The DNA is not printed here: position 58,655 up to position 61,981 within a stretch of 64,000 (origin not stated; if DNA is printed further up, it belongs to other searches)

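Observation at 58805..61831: Single polypeptide containing two complete GspE/PilB secretion-ATPase modules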

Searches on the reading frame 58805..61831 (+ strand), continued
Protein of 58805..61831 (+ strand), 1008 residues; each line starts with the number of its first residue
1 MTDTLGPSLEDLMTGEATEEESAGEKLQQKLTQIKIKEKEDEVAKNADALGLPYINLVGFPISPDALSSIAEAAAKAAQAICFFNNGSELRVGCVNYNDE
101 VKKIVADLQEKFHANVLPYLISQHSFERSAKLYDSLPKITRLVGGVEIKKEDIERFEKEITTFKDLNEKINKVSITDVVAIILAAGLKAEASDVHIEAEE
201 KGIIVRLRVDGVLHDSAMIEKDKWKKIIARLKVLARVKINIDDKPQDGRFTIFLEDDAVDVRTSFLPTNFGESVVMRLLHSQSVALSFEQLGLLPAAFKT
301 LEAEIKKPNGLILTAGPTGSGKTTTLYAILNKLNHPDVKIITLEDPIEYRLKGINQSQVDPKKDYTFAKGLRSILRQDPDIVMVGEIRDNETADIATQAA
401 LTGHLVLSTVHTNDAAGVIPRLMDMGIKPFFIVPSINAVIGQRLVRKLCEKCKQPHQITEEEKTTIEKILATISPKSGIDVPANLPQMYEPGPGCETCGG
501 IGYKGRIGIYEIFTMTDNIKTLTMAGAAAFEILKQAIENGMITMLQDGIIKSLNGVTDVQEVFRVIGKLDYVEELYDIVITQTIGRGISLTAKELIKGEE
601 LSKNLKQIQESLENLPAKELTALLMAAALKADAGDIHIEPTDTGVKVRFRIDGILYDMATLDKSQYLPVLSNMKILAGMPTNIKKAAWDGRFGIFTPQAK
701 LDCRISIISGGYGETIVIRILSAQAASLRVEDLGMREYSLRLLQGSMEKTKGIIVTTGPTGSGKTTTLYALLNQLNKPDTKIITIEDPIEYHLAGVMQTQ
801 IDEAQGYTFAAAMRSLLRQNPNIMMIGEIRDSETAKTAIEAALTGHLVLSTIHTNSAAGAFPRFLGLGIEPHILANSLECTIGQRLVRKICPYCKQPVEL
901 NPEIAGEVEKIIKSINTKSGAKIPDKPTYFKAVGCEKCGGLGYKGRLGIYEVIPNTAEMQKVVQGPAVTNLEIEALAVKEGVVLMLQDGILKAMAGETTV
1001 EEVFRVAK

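Call 51: list_cluster_members(proteins=[P0121, P0122, P0123, P0124, P0125, P0126, P0128, P0130, P0132, P0136])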
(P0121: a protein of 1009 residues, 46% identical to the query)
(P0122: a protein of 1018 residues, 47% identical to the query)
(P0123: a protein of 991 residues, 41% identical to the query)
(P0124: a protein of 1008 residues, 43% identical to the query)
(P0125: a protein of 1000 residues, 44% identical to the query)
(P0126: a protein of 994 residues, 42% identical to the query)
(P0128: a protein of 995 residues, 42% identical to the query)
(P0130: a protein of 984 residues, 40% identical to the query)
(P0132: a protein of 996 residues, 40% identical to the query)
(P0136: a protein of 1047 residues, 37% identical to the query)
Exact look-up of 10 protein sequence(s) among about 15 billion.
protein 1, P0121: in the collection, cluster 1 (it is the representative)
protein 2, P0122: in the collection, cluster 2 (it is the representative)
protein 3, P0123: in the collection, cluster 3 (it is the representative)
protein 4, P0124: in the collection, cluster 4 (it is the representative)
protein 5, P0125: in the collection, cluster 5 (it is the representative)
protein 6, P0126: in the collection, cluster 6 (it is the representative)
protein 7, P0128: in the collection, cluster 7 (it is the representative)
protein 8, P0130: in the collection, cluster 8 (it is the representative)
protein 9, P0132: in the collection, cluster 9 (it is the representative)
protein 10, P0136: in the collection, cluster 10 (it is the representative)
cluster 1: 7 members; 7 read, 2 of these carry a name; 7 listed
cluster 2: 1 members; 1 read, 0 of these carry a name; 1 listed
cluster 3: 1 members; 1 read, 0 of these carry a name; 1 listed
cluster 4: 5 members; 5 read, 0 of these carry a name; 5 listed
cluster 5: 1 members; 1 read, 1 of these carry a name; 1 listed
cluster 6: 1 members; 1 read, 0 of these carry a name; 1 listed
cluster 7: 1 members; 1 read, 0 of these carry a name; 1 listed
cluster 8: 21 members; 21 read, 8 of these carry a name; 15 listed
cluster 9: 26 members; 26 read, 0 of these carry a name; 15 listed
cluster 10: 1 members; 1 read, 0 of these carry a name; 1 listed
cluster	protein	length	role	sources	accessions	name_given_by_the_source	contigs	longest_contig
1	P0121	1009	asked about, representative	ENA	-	-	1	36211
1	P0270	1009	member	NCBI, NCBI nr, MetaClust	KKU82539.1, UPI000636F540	MAG: General secretory pathway protein E [Parcubacteria group bacterium GW2011_GWA2_47_8] | status=active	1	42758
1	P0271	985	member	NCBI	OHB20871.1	MAG: hypothetical protein A2666_04455, partial [Parcubacteria group bacterium ...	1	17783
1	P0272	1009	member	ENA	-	-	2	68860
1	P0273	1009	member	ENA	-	-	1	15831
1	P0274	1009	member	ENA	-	-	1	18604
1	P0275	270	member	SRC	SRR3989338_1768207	-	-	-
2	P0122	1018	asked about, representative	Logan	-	-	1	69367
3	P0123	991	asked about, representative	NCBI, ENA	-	-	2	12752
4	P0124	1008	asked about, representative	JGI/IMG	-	-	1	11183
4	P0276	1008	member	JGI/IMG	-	-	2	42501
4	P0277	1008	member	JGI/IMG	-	-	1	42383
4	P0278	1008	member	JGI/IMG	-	-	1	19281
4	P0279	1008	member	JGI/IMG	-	-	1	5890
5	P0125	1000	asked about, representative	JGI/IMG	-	type II secretory ATPase GspE/PulE/Tfp pilus assembly ATPase PilB-like protein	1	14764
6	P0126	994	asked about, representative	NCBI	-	-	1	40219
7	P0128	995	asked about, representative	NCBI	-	-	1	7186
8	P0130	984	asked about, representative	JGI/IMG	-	type II secretory ATPase GspE/PulE/Tfp pilus assembly ATPase PilB-like protein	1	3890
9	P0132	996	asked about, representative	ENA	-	-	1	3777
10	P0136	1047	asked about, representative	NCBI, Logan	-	-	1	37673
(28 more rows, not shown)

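Call 52: find_encoding_contigs(protein=P0121, flank=10000, max_places=1)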
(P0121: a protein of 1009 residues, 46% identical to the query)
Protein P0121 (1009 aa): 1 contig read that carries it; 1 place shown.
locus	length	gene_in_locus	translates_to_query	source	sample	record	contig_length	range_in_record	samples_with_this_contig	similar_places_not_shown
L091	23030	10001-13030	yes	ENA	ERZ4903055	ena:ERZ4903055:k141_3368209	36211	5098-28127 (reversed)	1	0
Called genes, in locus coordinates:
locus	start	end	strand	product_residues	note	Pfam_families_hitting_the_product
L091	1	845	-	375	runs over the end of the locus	PF11258:DUF3048, PF17479:DUF3048_C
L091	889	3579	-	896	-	PF02739:5_3_exonuc_N, PF01367:5_3_exonuc, PF22619:DNA_polI_exo1 (weak), PF00476:DNA_pol_A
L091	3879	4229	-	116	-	PF01934:HepT-like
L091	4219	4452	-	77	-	PF01909:NTP_transf_2, PF18765:Polbeta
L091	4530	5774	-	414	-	PF12704:MacB_PCD, PF02687:FtsX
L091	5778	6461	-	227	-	PF00005:ABC_tran, PF02463:SMC_N (faint), PF13304:AAA_21 (faint)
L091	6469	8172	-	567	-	PF25973:BSH_CzcB (faint), PF25984:BSH_YknX (faint)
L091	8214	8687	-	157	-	PF02367:TsaE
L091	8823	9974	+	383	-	PF01368:DHH (weak)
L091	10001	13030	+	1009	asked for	PF00437:T2SSE, PF03215:Rad17 (faint), PF25199:nSTAND_NTPase5 (faint), PF00004:AAA (faint), PF00005:ABC_tran (faint), PF12775:AAA_7 (faint), PF13173:AAA_14 (faint), PF00437:T2SSE, +5 more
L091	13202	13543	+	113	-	-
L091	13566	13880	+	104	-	-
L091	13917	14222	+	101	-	PF21956:DUF6922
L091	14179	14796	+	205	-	PF08843:AbiEii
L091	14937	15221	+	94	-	-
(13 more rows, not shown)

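Call 53: find_encoding_contigs(protein=P0126, flank=10000, max_places=1)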
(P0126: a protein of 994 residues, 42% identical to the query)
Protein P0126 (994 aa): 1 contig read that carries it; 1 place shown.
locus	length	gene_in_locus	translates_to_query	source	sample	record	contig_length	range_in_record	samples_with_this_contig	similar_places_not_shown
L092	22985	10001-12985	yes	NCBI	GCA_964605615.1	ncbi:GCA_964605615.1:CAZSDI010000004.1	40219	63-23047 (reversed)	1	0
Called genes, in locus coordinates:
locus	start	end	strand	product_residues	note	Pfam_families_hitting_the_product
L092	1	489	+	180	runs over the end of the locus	PF07705:CARDB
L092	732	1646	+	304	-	PF13191:AAA_16 (weak), PF23569:NBD_SMAX1, PF05621:TniB (faint), PF13173:AAA_14 (faint), PF13401:AAA_22 (weak), PF00004:AAA, PF17871:AAA_lid_9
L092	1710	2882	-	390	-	-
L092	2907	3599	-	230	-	-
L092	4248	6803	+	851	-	PF20720:nSTAND3 (faint), PF17871:AAA_lid_9, PF00004:AAA, PF07724:AAA_2, PF07728:AAA_5, PF10431:ClpB_D2-small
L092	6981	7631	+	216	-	PF07690:MFS_1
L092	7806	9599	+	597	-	PF14716:HHH_8, PF14520:HHH_5 (weak), PF14792:DNA_pol_B_palm (weak), PF14791:DNA_pol_B_thumb, PF02811:PHP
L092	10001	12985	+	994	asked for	PF00437:T2SSE, PF25199:nSTAND_NTPase5 (faint), PF00004:AAA (faint), PF13173:AAA_14 (faint), PF13401:AAA_22 (faint), PF13604:AAA_30 (faint), PF20720:nSTAND3 (faint), PF00437:T2SSE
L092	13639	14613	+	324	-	PF05496:RuvB_N, PF00004:AAA, PF07728:AAA_5 (weak), PF17864:AAA_lid_4, PF05491:WHD_RuvB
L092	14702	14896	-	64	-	-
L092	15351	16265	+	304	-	PF02899:Phage_int_SAM_1, PF13102:Phage_int_SAM_5, PF13495:Phage_int_SAM_4, PF00589:Phage_integrase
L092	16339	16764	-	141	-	-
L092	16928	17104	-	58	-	-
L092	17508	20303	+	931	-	PF00133:tRNA-synt_1, PF01406:tRNA-synt_1e (faint), PF09334:tRNA-synt_1g, PF13603:tRNA-synt_1_2, PF00133:tRNA-synt_1, PF08264:Anticodon_1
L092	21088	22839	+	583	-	-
